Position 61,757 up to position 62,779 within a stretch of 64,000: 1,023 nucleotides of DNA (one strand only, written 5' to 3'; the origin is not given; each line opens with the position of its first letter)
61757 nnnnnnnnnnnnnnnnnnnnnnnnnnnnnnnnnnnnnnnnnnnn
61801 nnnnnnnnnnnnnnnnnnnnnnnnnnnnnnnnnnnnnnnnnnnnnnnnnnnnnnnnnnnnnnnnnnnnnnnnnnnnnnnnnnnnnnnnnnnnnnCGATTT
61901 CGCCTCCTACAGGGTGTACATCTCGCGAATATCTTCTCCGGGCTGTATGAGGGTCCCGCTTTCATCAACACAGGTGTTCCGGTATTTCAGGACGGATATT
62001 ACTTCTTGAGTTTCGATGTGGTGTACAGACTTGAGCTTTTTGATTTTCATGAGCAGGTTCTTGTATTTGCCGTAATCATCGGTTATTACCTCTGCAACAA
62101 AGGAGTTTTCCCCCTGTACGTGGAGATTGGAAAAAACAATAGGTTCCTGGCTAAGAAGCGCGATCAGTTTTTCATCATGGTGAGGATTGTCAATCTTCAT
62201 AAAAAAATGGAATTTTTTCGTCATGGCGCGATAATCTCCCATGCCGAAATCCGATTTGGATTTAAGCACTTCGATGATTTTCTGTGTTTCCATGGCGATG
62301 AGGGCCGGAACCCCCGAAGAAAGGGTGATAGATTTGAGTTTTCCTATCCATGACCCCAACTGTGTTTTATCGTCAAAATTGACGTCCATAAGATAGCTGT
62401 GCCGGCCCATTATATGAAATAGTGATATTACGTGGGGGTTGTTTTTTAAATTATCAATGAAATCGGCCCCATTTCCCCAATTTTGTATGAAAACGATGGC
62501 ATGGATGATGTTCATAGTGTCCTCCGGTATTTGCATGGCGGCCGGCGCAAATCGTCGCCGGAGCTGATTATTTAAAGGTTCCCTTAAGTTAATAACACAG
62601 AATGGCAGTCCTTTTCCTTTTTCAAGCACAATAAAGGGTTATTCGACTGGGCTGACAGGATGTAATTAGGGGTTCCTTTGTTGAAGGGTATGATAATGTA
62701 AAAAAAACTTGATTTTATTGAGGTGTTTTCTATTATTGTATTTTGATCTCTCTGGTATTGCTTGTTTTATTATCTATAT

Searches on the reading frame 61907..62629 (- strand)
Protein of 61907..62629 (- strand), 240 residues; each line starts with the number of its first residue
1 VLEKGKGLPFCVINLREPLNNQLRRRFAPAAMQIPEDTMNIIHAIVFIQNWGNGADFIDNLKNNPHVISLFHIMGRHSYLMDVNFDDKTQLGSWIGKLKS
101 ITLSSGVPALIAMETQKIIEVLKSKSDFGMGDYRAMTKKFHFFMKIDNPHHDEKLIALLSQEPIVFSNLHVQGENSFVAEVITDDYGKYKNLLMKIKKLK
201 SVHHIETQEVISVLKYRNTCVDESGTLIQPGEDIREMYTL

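Call 39: search_protein_families(library=pfam, proteins=[window:61907-62629:-])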
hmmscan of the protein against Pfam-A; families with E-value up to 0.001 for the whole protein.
window:61907-62629:- (240 aa): 1 family
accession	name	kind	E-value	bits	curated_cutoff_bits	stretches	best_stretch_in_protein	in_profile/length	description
PF01037.27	AsnC_trans_reg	-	3.3e-11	43.4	25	1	149-211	7-71/73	Lrp/AsnC ligand binding domain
